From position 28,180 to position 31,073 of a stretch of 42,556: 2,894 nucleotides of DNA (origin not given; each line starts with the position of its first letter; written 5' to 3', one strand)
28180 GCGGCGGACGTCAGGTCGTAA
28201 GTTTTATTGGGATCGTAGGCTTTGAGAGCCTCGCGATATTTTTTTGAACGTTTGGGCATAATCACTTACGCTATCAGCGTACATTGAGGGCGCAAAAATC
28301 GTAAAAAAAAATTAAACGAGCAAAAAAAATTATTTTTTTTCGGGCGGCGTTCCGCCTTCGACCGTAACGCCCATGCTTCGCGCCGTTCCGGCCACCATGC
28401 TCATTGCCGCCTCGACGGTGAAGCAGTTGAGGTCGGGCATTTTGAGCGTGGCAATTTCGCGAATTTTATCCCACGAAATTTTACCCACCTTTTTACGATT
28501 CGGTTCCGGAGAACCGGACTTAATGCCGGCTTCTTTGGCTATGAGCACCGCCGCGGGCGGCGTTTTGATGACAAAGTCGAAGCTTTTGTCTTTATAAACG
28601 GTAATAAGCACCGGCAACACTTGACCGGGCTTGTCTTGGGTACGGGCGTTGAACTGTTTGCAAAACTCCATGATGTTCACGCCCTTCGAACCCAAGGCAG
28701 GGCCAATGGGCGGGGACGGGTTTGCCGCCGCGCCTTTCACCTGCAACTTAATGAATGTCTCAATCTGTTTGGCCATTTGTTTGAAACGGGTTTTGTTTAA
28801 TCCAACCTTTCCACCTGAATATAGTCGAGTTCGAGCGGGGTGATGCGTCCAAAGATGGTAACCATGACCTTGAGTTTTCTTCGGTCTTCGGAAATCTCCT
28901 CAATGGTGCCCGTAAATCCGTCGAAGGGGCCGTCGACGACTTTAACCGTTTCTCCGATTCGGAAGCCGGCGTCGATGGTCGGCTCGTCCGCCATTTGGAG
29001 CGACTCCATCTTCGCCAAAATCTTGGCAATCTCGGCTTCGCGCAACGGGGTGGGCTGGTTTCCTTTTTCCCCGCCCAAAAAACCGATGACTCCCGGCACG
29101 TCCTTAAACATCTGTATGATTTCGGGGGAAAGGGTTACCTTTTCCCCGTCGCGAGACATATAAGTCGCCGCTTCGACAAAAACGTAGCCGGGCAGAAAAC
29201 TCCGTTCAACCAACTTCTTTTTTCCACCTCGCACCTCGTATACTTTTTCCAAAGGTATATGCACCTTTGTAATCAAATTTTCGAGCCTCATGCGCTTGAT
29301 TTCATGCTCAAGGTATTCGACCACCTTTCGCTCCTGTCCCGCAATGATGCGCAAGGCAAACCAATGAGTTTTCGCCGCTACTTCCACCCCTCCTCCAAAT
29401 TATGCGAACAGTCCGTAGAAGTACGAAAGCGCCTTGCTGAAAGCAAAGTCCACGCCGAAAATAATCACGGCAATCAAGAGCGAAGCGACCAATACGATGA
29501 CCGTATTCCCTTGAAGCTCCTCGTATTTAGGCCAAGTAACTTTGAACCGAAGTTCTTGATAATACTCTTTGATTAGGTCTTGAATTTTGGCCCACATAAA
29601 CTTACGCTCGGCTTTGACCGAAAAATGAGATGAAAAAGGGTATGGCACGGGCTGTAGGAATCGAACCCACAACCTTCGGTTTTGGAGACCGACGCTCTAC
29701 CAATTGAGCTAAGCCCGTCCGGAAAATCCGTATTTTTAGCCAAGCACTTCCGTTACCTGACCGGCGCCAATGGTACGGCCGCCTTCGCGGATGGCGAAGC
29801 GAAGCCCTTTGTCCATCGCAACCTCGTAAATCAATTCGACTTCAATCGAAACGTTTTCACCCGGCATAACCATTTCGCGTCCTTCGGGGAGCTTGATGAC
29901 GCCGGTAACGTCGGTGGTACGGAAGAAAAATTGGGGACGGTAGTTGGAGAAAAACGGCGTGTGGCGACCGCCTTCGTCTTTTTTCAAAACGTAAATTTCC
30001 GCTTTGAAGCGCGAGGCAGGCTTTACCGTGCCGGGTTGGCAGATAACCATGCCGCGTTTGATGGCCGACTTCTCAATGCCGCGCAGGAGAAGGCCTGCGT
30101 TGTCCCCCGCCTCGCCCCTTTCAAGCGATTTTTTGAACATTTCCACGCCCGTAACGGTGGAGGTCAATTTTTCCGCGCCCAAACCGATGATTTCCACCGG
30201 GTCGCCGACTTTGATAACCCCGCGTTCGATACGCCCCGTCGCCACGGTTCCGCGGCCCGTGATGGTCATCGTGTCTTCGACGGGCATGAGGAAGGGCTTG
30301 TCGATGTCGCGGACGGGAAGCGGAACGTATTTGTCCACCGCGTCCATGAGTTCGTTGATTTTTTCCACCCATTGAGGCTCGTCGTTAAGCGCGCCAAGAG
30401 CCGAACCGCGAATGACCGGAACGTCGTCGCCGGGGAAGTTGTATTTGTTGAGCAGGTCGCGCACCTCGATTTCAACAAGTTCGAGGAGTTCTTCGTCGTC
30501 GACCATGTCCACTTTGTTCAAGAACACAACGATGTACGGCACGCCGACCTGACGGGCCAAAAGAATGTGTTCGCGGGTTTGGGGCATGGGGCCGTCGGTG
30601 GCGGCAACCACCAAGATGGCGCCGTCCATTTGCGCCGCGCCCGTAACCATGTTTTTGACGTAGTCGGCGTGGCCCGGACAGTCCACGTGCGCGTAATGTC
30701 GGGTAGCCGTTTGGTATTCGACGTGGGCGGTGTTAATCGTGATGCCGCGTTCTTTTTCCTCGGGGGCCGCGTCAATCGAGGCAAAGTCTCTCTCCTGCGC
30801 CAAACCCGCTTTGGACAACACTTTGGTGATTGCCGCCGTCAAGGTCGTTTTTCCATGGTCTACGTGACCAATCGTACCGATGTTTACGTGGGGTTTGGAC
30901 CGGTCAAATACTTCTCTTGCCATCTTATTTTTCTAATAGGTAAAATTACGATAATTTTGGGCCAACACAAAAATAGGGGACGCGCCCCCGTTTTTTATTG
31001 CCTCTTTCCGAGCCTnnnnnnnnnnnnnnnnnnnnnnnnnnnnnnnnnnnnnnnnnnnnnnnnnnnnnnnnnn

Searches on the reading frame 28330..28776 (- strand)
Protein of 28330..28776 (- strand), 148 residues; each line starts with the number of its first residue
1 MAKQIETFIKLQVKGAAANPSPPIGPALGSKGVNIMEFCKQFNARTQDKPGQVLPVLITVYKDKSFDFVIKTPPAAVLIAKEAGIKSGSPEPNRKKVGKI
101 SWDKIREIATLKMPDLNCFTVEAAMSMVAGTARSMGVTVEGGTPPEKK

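Call 6: search_protein_families(library=pfam, proteins=[window:28330-28776:-])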
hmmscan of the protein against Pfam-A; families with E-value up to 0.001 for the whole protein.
window:28330-28776:- (148 aa): 2 families
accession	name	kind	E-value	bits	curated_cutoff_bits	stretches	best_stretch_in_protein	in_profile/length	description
PF00298.24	Ribosomal_L11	-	4.8e-30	104.2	21.4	1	71-139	1-69/69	Ribosomal protein L11, RNA binding domain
PF03946.19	Ribosomal_L11_N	-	4.8e-27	93.9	32.9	1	9-66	1-58/58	Ribosomal protein L11, N-terminal domain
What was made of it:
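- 28330..28776 (-): rplK (L11). Pfam (call 6)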

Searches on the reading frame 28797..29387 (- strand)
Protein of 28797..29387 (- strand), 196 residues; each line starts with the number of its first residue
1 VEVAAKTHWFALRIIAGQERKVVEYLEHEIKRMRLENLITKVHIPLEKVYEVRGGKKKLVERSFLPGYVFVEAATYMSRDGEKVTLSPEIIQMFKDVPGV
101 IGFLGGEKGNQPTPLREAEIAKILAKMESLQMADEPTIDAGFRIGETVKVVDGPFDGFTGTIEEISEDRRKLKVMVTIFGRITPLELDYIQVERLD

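Call 6: search_protein_families(library=pfam, proteins=[window:28797-29387:-])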
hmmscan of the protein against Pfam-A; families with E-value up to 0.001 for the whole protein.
window:28797-29387:- (196 aa): 2 families
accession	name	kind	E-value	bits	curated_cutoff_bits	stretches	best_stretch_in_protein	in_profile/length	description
PF02357.24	NusG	-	5.3e-19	69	22.2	1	8-124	2-93/93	Transcription termination factor nusG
PF00467.35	KOW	-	4e-07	30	22.3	1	145-178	2-31/32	KOW motif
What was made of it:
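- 28797..29387 (-): nusG. Pfam NusG and KOW (call 6)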

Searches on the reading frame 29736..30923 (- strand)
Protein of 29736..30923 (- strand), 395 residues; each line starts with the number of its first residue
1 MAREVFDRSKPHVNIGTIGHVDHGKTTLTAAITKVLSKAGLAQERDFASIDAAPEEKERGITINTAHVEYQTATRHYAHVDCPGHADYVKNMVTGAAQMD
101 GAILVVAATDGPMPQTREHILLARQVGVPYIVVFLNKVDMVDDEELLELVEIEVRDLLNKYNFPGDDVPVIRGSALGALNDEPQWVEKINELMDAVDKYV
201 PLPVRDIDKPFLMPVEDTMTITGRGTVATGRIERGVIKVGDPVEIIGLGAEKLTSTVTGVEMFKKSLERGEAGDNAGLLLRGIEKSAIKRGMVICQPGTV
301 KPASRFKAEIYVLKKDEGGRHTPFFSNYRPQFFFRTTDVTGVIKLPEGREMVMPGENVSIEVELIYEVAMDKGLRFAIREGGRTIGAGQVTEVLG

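Call 6: search_protein_families(library=pfam, proteins=[window:29736-30923:-])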
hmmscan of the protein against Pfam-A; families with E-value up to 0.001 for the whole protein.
window:29736-30923:- (395 aa): 4 families
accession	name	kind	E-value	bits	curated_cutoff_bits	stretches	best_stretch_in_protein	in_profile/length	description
PF00009.33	GTP_EFTU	-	2.9e-66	223.1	26.5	1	10-201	1-187/188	Elongation factor Tu GTP binding domain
PF03143.23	GTP_EFTU_D3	-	1.3e-37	128.7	27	1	299-393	1-105/106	Elongation factor Tu C-terminal domain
PF03144.31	GTP_EFTU_D2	-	1.5e-19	70.6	30.3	1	225-295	1-73/73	Elongation factor Tu domain 2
PF01926.29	MMR_HSR1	-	0.00045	20.8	21.9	0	15-134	2-111/113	50S ribosome-binding GTPase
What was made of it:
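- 29736..30923 (-): tuf (EF-Tu, 395 aa). Pfam GTP_EFTU, D2 and D3 (call 6).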
